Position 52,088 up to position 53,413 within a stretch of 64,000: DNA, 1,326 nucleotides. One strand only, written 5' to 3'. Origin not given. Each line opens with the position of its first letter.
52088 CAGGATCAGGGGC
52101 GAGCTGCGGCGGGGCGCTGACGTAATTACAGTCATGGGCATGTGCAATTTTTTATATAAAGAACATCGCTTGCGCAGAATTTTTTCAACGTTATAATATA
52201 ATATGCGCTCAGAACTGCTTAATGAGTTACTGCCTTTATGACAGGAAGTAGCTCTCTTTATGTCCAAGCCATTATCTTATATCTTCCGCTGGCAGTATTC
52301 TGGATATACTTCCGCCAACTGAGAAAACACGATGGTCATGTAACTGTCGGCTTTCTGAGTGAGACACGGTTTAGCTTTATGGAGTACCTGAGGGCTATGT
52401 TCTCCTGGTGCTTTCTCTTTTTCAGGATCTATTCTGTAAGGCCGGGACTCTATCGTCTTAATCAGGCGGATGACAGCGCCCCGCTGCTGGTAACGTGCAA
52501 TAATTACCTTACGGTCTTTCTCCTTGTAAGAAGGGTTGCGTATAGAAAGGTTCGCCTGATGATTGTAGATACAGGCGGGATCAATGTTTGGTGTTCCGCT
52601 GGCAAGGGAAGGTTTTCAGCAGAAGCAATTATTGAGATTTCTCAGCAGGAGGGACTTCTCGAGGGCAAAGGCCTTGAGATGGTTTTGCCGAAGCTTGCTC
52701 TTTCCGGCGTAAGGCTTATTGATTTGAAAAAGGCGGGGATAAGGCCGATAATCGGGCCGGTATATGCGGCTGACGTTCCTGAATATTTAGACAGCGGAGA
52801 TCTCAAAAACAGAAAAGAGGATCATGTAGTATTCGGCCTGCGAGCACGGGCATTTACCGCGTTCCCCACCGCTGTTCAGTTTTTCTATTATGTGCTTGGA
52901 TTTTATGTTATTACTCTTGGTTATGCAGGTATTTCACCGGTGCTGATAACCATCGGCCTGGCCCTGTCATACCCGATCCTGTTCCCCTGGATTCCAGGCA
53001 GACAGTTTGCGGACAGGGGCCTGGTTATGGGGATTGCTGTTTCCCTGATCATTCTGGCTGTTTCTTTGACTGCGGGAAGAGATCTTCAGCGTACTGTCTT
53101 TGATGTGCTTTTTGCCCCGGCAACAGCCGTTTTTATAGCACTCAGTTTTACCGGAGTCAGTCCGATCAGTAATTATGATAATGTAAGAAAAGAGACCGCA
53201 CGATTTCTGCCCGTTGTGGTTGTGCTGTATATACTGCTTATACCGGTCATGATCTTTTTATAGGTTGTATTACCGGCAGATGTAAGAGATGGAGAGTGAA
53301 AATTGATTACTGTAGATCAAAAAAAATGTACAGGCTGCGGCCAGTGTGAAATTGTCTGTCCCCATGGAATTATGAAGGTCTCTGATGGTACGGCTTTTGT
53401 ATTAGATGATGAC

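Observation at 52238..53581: hgcAB mercury-methylation gene pair with the cap-helix variant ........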

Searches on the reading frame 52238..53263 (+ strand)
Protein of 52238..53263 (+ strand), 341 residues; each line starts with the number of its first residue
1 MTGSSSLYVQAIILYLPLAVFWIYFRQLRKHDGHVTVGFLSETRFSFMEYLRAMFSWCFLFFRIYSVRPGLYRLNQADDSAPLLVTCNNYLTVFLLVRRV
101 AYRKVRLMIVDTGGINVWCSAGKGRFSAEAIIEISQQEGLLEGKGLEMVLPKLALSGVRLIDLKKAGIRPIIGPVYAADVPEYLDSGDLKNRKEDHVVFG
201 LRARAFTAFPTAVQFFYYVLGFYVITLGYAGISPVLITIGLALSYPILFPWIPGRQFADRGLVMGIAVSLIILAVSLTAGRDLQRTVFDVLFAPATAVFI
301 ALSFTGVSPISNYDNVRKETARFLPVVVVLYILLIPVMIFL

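Call 3: search_protein_families(library=ncbifam, proteins=[window:52238-53263:+], max_evalue=0.01)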
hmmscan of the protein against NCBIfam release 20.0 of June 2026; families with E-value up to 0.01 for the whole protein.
window:52238-53263:+ (341 aa): 3 families
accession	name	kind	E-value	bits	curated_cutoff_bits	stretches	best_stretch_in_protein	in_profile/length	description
NF040863.1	HgcA_corrinoid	equivalog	7.4e-46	156.8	275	1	64-338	27-319/325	mercury methylation corrinoid protein HgcA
NF043039.1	HgcAB_like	equivalog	1.4e-36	126.9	285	1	61-279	8-233/350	HgcAB-like fusion protein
NF003195.0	PRK04165.1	equivalog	1.7e-11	43.7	306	1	66-186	323-445/450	acetyl-CoA decarbonylase/synthase complex subunit gamma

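Call 4: search_protein_families(library=pfam, proteins=[window:52238-53263:+], max_evalue=0.01)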
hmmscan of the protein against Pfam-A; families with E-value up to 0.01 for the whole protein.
window:52238-53263:+ (341 aa): 1 family
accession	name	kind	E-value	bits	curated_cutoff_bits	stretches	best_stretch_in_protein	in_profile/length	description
PF03599.22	CdhD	-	0.0013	18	24.8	1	66-153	267-357/387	CO dehydrogenase/acetyl-CoA synthase delta subunit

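Call 7: find_homologous_proteins(query=window:52238-53263:+, max_evalue=0.00001)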
Query window:52238-53263:+ (341 aa): 223 proteins with E <= 0.00001 among 8000 candidates; the best 120 are listed.
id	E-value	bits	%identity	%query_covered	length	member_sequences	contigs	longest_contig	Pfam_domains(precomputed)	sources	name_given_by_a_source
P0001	1.0e-219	747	100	100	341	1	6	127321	-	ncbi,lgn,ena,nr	ncbi:MAG: hypothetical protein ISR96_02325 [Nitrospira sp.]|nr:hypothetical protein [bacterium] MBL7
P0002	2.9e-111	390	54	100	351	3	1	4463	-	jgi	jgi:hypothetical protein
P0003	4.3e-109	383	53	97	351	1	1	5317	PF03599.23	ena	-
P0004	1.1e-108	382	53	97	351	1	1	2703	-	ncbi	-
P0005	1.1e-107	378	52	99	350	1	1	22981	PF03599.23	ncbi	ncbi:MAG: hypothetical protein AB1499_00650 [Nitrospirota bacterium]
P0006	1.7e-107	378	55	96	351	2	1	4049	PF03599.23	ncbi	-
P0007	2.7e-107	377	50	93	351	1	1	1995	PF03599.23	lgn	-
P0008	4.6e-106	373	52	97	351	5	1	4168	-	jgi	jgi:hypothetical protein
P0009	6.6e-106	372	51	97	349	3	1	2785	PF03599.23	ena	-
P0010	2.0e-105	371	51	97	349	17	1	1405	PF03599.23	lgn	-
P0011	9.9e-105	369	52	97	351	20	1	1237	PF03599.23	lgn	-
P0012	1.4e-104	368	51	97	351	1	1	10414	PF03599.23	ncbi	-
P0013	1.5e-104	368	52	97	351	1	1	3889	PF03599.23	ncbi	-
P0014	8.6e-104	365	51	97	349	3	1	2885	PF03599.23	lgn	-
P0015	4.8e-102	360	52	97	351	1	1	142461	PF03599.23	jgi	jgi:hypothetical protein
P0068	6.4e-69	251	43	85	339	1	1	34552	-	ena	-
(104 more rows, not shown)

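Call 17: search_solved_structures(query=window:52238-53263:+, max_evalue=1, show_alignments=2)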
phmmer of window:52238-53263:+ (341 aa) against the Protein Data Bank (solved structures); distinct sequences matched with E-value up to 1: 4.
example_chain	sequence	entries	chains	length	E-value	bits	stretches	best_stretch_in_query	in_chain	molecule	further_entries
9fzy_F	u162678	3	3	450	9.3e-05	25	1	66-151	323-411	Corrinoid iron-sulfur protein large subunit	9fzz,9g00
2h9a_A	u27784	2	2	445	0.0016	21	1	66-175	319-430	Carbon monoxide dehydrogenase corrinoid/iron-sulfur protein, gamma subunit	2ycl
4c1n_A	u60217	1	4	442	0.0016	21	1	66-175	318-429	CARBON MONOXIDE DEHYDROGENASE CORRINOID/IRON-SULFUR PROTEIN, GAMMA SUBUNIT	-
4djd_C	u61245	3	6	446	0.0062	19.1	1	66-179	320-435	Corrinoid/iron-sulfur protein large subunit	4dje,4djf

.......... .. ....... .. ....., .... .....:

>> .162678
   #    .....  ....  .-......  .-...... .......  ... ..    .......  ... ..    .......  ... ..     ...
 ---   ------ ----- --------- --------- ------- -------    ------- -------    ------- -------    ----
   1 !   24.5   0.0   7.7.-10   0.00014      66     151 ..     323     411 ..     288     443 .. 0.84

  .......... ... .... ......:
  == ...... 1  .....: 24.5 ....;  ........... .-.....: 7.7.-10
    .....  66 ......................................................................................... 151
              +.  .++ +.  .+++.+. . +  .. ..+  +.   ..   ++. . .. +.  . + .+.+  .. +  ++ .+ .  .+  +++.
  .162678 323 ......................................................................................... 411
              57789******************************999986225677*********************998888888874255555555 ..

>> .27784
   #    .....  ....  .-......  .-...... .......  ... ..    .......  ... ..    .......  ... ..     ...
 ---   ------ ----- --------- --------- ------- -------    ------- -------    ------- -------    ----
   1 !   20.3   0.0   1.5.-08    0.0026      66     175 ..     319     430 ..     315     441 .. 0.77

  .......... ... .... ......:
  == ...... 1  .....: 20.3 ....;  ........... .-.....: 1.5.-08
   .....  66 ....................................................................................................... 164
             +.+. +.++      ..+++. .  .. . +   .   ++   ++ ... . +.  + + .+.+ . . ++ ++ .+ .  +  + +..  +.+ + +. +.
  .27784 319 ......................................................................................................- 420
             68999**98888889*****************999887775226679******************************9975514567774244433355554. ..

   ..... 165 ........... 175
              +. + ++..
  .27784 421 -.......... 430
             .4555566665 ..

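Call 18: find_encoding_contigs(protein=P0001, flank=10000, max_places=3)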
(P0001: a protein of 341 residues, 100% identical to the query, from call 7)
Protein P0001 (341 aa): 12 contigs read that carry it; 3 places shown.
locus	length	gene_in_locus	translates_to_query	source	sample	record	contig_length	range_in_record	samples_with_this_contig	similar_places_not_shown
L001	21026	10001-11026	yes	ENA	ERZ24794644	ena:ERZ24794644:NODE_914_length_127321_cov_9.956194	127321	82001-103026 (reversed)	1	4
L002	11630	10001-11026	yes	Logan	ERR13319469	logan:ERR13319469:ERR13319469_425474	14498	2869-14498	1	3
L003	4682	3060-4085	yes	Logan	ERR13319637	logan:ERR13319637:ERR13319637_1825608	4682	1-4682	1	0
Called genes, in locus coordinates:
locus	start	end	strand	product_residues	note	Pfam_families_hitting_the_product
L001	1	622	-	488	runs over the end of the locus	PF02310:B12-binding, PF04055:Radical_SAM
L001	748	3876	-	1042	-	PF17757:UvrB_inter, PF02559:CarD_TRCF_RID, PF00270:DEAD, PF04851:ResIII, PF00271:Helicase_C, PF03461:TRCF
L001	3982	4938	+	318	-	PF12974:Phosphonate-bd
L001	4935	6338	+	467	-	PF00672:HAMP (weak), PF00512:HisKA, PF02518:HATPase_c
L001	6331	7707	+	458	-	PF00072:Response_reg, PF07724:AAA_2 (faint), PF00158:Sigma54_activat, PF14532:Sigma54_activ_2, PF07728:AAA_5 (weak), PF25601:AAA_lid_14, PF02954:HTH_8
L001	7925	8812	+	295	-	PF00497:SBP_bac_3, PF09084:NMT1 (weak)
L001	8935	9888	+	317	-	PF04055:Radical_SAM, PF12345:DUF3641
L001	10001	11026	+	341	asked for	-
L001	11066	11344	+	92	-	PF00037:Fer4, PF12797:Fer4_2 (weak), PF12837:Fer4_6, PF13237:Fer4_10, PF13459:Fer4_15 (faint), PF12838:Fer4_7, PF13187:Fer4_9, PF00037:Fer4 (weak), +4 more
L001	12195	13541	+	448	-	PF13175:AAA_15 (faint), PF02463:SMC_N (faint), PF13304:AAA_21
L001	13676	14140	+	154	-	PF13707:RloB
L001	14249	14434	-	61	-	-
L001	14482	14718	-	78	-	-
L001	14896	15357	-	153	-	PF01467:CTP_transf_like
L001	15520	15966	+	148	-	PF06347:SH3_4, PF08239:SH3_3 (weak)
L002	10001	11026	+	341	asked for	-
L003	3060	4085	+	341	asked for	-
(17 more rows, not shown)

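Call 21: find_related_loci(query=A1, collection=genome_contigs, flank=6000)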
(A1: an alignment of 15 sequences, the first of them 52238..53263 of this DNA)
Query A1 (341 aa) in genome_contigs; peptide patterns used: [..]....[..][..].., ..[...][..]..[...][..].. (x = any residue, [..] = any of these).
61 stretches matched a pattern; 32 encode a relative of the query (tblastn E <= 1e-3); 32 distinct loci.
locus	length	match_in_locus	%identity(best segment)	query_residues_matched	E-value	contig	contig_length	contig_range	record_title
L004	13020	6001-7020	52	5-341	1e-111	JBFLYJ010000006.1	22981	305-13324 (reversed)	MAG: Nitrospirota bacterium isolate MAG082 MAG082_6, whole genome shotgun sequence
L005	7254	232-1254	51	2-340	5e-102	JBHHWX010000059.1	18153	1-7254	MAG: bacterium isolate D_3_bin.27 NODE_1054_length_18153_cov_6.678196, whole genome shotgun sequence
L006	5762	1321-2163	53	45-327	2e-94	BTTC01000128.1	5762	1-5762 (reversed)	MAG: Bacterium Idc_ex_meta_mg2 DNA, NODE_875_5762_cov_3.997519, whole genome shotgun sequence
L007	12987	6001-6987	48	8-331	6e-93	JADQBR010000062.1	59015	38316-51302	MAG: Bacillota bacterium isolate Soudan_17 NODE_256_length_59015_cov_14.722710, whole genome shotgun sequence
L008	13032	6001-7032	48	3-341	2e-94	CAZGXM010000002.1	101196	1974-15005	MAG TPA_asm: uncultured Thermoanaerobacteraceae bacterium isolate SRP216583_co2_239 genome assembly, contig: NODE_56_len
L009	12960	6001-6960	48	8-323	4e-92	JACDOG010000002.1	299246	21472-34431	MAG: Thermoanaerobacteraceae bacterium isolate GB_MAG15_131 c_000000000021, whole genome shotgun sequence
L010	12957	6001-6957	53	5-323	5e-88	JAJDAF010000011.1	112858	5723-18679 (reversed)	MAG: candidate division KSB1 bacterium isolate OFTM356 OFTM356_10, whole genome shotgun sequence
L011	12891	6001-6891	45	46-331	1e-73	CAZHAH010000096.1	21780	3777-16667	MAG TPA_asm: uncultured Desulfobacteraceae bacterium isolate SRP167671_co2_229 genome assembly, contig: NODE_3231_length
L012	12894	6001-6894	48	44-332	3e-72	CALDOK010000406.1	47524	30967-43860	MAG TPA_asm: uncultured proteobacterium isolate ERR2206791_bin.36_CONCOCT_v1.1_MAG genome assembly, contig: ERZ890953.10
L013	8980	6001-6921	46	42-332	2e-71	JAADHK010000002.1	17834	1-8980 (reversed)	MAG: Deltaproteobacteria bacterium isolate M_MetaBat.189 contig-127_8897, whole genome shotgun sequence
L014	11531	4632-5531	46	42-332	4e-71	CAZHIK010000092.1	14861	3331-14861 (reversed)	MAG TPA_asm: uncultured Enterobacterales bacterium isolate SRP167671_co1_110 genome assembly, contig: NODE_4699_length_1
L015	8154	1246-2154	40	41-332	2e-69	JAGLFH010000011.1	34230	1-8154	MAG: Candidatus Auribacterota bacterium isolate RS_1_24 ROV157_1.bin.24.fa_11, whole genome shotgun sequence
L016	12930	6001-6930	39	31-326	3e-66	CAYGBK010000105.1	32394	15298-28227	MAG TPA_asm: uncultured Thermodesulfobacteriota bacterium isolate ERP108616_co1_309 genome assembly, contig: k119_357548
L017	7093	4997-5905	41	41-332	1e-66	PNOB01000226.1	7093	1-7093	MAG: Desulfobacterium sp. isolate SW.3.97 SW_1007667_7093, whole genome shotgun sequence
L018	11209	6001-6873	44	44-323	5e-66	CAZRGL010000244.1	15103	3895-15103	MAG TPA_asm: uncultured Polyangiaceae bacterium isolate binchicken_co141_45 genome assembly, contig: NODE_16524_length_1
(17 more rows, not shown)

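Call 30: search_protein_representatives(protein=window:52238-53263:+)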
Query: 341 residues. Proteins with E-value up to 0.001 (for the whole library): 877; up to 1e-10: 451; up to 1e-30: 21. The best 150 are listed.
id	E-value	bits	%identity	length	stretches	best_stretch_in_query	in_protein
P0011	3.2e-105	368.5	53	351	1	9-341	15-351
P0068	2.0e-69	250.8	45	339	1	45-335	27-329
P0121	3.8e-63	230.2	41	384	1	44-336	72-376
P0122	1.7e-62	228.0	47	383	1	46-336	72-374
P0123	4.9e-61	223.2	42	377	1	45-335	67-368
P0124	7.3e-60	219.4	46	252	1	97-337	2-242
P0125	9.7e-57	209.1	41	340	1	43-339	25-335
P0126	7.7e-51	189.7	44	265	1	91-338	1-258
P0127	9.1e-51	189.5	38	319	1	45-339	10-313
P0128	2.7e-48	181.3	39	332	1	44-335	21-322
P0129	1.2e-46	175.9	48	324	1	49-274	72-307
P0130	1.3e-44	169.3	37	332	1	47-337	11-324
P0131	4.7e-44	167.4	48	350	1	46-222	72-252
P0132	1.4e-43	165.9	49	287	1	43-222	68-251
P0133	2.6e-43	165.0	45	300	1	44-239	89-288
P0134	5.6e-43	163.9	39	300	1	66-340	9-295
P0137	3.9e-40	154.5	37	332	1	44-332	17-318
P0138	6.1e-39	150.6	33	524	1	47-333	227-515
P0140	1.4e-30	123.1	33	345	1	66-330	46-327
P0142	2.5e-30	122.3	33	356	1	43-332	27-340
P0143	9.5e-30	120.4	38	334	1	47-334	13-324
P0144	1.2e-29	120.0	35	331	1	44-334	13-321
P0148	1.5e-28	116.4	33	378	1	64-333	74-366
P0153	1.3e-27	113.4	30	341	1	64-332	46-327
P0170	5.2e-26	108.1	33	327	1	63-333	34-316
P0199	1.0e-24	103.8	35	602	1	65-335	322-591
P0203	2.0e-24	102.9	32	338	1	64-332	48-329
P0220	1.2e-23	100.3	31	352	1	42-328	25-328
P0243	2.5e-22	96.0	34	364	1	66-328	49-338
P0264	4.4e-21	91.9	30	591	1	60-280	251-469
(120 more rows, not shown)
